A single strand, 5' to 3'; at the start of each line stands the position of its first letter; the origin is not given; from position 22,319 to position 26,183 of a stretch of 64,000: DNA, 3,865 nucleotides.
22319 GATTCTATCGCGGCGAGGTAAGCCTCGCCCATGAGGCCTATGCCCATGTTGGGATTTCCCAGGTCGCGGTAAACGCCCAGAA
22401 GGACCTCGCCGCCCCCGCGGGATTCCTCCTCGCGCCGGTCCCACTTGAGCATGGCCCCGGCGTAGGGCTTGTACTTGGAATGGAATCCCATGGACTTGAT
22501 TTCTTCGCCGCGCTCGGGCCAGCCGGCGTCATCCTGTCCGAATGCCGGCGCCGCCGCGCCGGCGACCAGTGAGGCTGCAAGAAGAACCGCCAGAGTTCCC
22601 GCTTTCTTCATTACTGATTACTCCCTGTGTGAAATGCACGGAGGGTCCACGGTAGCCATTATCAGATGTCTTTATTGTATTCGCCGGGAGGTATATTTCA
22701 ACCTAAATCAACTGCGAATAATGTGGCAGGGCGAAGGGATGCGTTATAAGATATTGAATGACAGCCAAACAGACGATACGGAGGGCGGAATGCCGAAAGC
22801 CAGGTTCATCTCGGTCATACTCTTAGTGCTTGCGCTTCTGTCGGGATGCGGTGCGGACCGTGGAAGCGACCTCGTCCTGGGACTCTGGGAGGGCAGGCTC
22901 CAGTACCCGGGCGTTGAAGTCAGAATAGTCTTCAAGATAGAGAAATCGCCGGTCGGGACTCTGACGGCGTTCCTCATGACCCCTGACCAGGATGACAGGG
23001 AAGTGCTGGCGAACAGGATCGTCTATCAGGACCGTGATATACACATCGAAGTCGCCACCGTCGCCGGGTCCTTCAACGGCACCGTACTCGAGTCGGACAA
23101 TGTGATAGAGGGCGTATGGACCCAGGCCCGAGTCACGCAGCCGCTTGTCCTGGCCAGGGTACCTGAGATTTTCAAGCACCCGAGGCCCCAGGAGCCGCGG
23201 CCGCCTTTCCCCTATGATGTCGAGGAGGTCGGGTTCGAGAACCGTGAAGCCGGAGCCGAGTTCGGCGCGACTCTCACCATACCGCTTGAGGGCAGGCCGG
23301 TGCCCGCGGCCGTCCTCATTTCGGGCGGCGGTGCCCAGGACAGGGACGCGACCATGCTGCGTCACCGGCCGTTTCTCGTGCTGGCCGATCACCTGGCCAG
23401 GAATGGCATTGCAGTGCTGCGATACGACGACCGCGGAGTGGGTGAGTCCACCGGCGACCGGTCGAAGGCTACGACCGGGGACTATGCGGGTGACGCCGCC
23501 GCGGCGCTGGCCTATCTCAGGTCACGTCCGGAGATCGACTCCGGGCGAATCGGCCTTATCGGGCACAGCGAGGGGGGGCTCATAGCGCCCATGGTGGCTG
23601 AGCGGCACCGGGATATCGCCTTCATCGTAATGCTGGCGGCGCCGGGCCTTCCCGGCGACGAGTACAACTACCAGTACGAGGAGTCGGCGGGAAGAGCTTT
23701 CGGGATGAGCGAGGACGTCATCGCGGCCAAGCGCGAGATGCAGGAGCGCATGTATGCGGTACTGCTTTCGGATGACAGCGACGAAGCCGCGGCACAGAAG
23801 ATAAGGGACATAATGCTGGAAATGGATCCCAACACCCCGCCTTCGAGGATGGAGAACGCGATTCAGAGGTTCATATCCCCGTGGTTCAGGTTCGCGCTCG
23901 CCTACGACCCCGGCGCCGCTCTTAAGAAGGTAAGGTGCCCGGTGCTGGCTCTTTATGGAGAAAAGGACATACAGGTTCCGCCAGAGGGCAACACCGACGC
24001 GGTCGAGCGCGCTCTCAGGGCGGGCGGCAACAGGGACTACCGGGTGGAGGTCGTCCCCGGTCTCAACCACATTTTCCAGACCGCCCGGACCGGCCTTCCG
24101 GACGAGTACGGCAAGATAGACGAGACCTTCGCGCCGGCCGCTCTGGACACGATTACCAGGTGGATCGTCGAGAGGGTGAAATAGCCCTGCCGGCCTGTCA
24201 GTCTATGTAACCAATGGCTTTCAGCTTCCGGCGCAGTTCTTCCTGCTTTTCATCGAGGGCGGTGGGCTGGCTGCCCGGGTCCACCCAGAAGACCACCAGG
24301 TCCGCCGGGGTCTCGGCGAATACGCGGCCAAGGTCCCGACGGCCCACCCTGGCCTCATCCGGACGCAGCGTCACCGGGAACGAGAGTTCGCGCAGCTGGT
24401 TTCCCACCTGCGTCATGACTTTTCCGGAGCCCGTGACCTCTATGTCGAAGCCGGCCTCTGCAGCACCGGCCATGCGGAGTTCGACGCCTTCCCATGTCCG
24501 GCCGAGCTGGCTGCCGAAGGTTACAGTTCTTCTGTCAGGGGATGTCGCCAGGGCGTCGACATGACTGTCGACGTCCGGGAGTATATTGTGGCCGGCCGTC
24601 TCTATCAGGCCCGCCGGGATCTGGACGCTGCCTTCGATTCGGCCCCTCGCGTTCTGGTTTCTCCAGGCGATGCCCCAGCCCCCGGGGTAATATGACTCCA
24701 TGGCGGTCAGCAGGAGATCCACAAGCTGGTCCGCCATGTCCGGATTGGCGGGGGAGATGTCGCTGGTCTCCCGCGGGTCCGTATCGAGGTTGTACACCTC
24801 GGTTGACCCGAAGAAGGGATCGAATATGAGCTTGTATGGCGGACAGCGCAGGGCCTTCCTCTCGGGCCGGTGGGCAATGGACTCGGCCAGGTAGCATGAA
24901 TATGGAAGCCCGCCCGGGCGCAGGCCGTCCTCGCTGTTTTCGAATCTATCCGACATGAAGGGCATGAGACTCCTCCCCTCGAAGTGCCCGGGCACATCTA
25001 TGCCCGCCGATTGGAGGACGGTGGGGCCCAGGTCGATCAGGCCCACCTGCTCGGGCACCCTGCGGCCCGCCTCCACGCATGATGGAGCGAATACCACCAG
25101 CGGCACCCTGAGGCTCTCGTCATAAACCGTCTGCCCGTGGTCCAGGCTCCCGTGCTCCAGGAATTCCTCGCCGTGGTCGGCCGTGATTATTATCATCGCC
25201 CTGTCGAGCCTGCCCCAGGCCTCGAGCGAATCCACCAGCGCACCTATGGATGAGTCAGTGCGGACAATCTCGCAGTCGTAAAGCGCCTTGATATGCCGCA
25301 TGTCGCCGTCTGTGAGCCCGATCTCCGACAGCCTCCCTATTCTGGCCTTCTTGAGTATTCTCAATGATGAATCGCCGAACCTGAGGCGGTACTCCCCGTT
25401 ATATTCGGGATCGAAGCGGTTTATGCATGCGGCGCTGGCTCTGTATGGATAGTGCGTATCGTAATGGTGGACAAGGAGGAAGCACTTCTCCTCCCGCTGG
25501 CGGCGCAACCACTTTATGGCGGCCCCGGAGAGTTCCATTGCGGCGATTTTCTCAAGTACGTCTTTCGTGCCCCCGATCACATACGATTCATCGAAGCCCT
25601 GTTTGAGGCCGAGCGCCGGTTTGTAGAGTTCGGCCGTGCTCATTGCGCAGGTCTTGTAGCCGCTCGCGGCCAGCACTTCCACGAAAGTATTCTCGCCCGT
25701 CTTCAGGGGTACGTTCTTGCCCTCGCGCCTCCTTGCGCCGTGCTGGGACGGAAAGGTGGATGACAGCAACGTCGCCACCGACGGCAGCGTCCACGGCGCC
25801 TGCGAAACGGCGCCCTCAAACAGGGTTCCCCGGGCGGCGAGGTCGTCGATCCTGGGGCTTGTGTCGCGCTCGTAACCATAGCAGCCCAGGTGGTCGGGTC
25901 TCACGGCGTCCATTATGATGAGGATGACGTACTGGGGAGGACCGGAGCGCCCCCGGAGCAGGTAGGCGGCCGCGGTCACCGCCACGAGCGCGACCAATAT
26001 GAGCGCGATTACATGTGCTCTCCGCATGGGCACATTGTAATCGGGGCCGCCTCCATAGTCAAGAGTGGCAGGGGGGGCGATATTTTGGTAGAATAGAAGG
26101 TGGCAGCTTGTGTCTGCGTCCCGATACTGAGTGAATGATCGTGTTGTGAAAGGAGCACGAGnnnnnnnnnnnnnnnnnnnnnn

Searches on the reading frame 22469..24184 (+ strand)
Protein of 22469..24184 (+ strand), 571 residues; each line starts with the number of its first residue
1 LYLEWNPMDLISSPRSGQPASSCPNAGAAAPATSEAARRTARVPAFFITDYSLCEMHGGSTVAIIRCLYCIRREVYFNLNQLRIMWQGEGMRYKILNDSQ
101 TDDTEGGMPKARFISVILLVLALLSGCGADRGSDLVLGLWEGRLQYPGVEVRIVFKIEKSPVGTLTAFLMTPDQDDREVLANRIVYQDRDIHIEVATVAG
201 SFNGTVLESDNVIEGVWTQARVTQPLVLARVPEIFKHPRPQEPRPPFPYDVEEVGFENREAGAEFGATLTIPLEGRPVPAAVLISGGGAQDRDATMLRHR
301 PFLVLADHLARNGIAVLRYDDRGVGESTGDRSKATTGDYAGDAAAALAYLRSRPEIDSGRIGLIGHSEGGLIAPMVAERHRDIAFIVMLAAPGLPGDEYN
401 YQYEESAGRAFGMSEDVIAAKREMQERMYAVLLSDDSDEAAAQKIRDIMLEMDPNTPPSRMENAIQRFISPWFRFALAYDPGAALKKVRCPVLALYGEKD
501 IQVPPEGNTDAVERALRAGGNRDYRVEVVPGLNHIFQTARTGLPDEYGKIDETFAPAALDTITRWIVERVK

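Call 71: search_protein_families(library=pfam, proteins=[window:22469-24184:+], max_evalue=0.000001)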
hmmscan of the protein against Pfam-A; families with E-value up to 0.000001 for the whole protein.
window:22469-24184:+ (571 aa): 7 families
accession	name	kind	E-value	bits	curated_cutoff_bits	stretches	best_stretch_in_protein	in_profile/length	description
PF12146.15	Hydrolase_4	-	1.9e-17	63.8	27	1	305-534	23-232/239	Serine aminopeptidase, S33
PF02129.25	Peptidase_S15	-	5.5e-13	49.6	23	1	264-514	4-246/262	X-Pro dipeptidyl-peptidase (S15 family)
PF12697.13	Abhydrolase_6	-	1.8e-12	48.9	26.3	1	282-537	2-207/217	Alpha/beta hydrolase family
PF00326.27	Peptidase_S9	-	3.7e-10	40.1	22.6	0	337-389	42-93/213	Prolyl oligopeptidase family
PF08840.17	BAAT_C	-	8.5e-10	39.5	20.9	0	346-407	9-70/210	BAAT / Acyl-CoA thioester hydrolase C terminal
PF00561.26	Abhydrolase_1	-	9e-10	39.1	25.8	1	302-535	16-239/245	alpha/beta hydrolase fold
PF01738.24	DLH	-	2.8e-08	34.1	21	0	332-380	70-118/217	Dienelactone hydrolase family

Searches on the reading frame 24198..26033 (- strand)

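Call 71: search_protein_families(library=pfam, proteins=[window:24198-26033:-], max_evalue=0.000001)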
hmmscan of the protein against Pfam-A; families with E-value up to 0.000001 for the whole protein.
window:24198-26033:- (611 aa): 2 families
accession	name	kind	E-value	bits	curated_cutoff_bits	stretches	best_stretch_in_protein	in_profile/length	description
PF00884.28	Sulfatase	-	3.4e-38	132.1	25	1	34-345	1-301/301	Sulfatase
PF16347.10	SGSH_C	-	5.9e-15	56.2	29.3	1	293-427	2-132/154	N-sulphoglucosamine sulphohydrolase, C-terminal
